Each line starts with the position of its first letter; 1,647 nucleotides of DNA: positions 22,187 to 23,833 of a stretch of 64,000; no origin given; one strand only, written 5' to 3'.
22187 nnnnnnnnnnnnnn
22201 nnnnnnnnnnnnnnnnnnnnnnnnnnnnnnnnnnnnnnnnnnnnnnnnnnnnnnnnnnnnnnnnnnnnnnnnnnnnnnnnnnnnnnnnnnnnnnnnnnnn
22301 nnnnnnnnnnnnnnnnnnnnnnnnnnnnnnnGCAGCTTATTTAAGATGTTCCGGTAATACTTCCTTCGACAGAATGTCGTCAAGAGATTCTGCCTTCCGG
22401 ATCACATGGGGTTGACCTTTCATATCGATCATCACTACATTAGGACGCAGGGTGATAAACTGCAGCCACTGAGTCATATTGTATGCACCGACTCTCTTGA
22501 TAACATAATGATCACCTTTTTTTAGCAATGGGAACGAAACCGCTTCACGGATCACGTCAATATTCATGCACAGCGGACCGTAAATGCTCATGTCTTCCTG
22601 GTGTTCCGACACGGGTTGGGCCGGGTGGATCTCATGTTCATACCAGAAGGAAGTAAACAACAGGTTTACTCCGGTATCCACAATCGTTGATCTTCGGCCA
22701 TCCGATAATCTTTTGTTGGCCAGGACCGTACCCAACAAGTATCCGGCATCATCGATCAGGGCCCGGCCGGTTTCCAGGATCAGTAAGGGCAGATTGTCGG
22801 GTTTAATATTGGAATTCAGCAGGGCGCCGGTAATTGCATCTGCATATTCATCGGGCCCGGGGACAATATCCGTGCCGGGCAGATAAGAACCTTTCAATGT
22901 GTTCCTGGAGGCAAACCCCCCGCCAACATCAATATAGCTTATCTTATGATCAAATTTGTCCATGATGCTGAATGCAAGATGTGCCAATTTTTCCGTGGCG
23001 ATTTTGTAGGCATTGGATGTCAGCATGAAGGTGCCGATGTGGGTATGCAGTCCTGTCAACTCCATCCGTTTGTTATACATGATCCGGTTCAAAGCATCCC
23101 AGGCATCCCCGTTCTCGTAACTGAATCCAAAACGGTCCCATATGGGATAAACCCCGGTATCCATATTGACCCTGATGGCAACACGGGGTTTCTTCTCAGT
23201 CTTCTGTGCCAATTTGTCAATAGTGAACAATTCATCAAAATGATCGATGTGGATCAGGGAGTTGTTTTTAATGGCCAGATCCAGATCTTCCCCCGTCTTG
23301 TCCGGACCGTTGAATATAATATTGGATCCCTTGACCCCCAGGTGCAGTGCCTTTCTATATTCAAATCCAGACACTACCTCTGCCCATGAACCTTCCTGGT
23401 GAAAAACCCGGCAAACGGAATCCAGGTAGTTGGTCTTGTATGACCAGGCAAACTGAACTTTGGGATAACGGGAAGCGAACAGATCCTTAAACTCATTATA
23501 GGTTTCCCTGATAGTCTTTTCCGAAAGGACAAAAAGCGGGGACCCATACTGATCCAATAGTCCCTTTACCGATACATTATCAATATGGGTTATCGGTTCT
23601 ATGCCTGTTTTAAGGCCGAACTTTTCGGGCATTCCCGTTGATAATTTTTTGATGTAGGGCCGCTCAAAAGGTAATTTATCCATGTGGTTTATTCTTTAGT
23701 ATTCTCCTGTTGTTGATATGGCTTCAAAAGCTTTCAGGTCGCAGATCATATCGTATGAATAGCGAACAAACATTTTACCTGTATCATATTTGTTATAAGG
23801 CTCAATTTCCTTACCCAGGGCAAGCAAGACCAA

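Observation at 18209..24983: Six-gene translationally coupled operon (PqqD-like / ATP-grasp / PLP decarboxylase / UT-M23 fusion / secreted beta-rich protein / TPR protein) with no pathway I can name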

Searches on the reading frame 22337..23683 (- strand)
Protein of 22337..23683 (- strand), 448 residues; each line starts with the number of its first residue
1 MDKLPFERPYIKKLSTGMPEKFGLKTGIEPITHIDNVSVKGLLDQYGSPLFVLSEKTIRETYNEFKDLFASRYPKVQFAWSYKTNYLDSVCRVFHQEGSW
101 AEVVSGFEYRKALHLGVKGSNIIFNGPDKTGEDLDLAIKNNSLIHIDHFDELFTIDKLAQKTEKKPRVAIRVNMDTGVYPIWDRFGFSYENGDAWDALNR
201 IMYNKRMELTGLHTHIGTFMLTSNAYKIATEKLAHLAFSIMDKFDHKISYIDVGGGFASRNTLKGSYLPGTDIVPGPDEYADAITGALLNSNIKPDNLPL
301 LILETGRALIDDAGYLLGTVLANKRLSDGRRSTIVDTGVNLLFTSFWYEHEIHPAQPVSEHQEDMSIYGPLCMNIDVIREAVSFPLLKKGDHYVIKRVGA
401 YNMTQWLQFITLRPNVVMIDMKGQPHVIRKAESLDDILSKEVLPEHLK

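Call 3: search_protein_families(library=pfam, proteins=[window:22337-23683:-], max_evalue=0.01)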
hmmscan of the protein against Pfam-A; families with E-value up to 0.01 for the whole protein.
window:22337-23683:- (448 aa): 3 families
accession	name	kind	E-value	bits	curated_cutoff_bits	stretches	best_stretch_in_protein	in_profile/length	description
PF02784.22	Orn_Arg_deC_N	-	1.6e-26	93.6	23.4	1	57-309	3-245/247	Pyridoxal-dependent decarboxylase, pyridoxal binding domain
PF00278.28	Orn_DAP_Arg_deC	-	7.7e-14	52.2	23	1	310-399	4-95/95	Pyridoxal-dependent decarboxylase, C-terminal sheet domain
PF01168.26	Ala_racemase_N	-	1.2e-05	25.6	24.1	1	116-219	66-159/220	Alanine racemase, N-terminal domain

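Call 4: search_protein_families(library=ncbifam, proteins=[window:22337-23683:-], max_evalue=0.01)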
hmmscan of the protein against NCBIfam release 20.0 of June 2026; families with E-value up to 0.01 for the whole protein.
window:22337-23683:- (448 aa): 7 families
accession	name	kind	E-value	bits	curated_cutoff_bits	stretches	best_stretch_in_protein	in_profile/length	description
NF041039.1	FslC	exception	2.9e-67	227.3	500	1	34-430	14-414/418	rhizoferrin biosystnesis N-citrylornithine decarboxylase FslC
TIGR01048.1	lysA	equivalog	8e-64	215.7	297.9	1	32-442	9-417/417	diaminopimelate decarboxylase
NF052544.1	OrLyDeCDokD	equivalog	8.2e-42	143.4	700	1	34-442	28-460/461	ornithine/lysine decarboxylase DokD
TIGR03099.1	dCO2ase_PEP1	hypoth_equivalog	6.9e-33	114.3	478.45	1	32-403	8-380/398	pyridoxal-dependent decarboxylase, exosortase A system-associated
NF006515.0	PRK08961.1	equivalog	3.6e-16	58.3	802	1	45-403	500-842/861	bifunctional aspartate kinase/diaminopimelate decarboxylase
NF003763.0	PRK05354.1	equivalog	6.8e-10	38.1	369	1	138-328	169-364/636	biosynthetic arginine decarboxylase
TIGR01273.1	speA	equivalog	1.7e-09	36.7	624.1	1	137-330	155-358/624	arginine decarboxylase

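Call 28: search_solved_structures(query=window:22337-23683:-, max_evalue=1e-10, show_alignments=0)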
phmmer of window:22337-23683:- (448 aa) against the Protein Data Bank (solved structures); distinct sequences matched with E-value up to 1e-10: 30.
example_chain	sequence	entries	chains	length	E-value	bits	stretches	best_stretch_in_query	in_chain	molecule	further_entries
7kh2_A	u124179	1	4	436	2.8e-58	201.1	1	32-430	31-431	N-citrylornithine decarboxylase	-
1twi_A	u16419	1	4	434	2.3e-39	138.8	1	34-447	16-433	Diaminopimelate decarboxylase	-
1tuf_A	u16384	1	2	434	2.3e-39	138.8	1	34-447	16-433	Diaminopimelate decarboxylase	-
2p3e_A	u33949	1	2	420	2.5e-37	132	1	33-438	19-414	Diaminopimelate decarboxylase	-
3c5q_A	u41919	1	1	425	2.5e-32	115.6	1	41-439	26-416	Diaminopimelate decarboxylase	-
2qgh_A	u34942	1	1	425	2.7e-32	115.4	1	41-439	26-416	Diaminopimelate decarboxylase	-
7ru7_A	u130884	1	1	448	6.3e-28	101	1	33-442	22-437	L-glutamyl-[BtrI acyl-carrier protein] decarboxylase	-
2j66_A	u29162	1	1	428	9.1e-28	100.5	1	34-442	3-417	BTRK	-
8d2y_A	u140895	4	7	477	3.3e-27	98.7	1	35-441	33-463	D-ornithine/D-lysine decarboxylase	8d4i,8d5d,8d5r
8d88_A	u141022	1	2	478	3.4e-27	98.7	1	35-441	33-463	D-ornithine/D-lysine decarboxylase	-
6n2h_A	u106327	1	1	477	4.9e-27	98.1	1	35-441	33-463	D-ornithine/D-lysine decarboxylase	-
10li_A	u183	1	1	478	5.2e-27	98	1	35-441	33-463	Diaminopimelate decarboxylase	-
3n2b_A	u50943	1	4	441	2.5e-26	95.8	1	36-445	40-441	Diaminopimelate decarboxylase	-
9nq5_A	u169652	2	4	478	9.1e-26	93.9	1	35-441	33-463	D-ornithine/D-lysine decarboxylase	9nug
4xg1_A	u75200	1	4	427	1.1e-25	93.7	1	34-446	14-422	Diaminopimelate decarboxylase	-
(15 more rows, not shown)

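Call 59: search_solved_structures(query=window:22337-23683:-, max_evalue=1e-35, show_alignments=2)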
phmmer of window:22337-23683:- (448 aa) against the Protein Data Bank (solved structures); distinct sequences matched with E-value up to 1e-35: 4.
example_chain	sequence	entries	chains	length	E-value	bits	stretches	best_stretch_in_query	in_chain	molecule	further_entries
7kh2_A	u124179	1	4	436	2.8e-58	201.1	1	32-430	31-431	N-citrylornithine decarboxylase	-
1twi_A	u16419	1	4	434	2.3e-39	138.8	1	34-447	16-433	Diaminopimelate decarboxylase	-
1tuf_A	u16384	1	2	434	2.3e-39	138.8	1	34-447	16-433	Diaminopimelate decarboxylase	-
2p3e_A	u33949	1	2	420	2.5e-37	132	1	33-438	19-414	Diaminopimelate decarboxylase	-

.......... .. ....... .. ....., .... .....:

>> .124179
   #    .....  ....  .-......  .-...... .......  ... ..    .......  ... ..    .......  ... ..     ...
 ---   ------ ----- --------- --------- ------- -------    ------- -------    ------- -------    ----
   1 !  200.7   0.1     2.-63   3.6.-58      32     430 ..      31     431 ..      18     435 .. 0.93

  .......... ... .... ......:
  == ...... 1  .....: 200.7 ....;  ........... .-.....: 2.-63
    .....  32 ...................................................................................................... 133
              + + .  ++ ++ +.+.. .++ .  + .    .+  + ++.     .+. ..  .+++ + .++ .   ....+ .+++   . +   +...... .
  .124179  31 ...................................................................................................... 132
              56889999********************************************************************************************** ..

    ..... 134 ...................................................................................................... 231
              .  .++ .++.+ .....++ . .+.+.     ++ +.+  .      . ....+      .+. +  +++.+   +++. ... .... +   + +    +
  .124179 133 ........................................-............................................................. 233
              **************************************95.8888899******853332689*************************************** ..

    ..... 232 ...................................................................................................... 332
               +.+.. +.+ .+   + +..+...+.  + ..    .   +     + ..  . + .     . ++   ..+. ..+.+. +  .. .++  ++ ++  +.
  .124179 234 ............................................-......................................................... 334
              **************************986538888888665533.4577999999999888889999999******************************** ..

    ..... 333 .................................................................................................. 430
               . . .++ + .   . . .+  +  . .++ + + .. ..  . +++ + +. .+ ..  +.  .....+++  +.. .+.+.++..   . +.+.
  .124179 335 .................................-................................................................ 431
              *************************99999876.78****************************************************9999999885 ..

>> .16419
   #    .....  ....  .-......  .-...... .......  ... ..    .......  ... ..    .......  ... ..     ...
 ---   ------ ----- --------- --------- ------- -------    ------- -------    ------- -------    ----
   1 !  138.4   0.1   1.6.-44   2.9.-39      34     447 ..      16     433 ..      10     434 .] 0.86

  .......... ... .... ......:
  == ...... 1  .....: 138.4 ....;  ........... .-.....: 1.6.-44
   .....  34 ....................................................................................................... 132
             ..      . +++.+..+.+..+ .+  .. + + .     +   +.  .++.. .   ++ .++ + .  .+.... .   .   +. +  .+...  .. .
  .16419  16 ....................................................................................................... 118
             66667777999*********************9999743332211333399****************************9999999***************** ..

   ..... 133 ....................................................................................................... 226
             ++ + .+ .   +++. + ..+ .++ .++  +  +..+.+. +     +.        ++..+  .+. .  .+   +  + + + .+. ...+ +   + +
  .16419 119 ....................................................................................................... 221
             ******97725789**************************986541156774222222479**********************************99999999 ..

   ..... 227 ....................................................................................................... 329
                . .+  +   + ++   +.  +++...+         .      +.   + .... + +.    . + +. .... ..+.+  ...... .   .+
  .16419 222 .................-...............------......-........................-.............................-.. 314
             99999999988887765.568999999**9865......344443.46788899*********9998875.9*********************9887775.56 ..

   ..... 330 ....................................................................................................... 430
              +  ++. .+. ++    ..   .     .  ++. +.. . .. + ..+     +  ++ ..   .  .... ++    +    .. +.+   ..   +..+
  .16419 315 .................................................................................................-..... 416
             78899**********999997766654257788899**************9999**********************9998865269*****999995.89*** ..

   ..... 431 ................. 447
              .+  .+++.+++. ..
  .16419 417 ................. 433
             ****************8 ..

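Call 67: search_protein_families(library=padloc, proteins=[window:22337-23683:-], max_evalue=0.001)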
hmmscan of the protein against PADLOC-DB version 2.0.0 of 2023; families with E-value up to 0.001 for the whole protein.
window:22337-23683:- (448 aa): 0 families
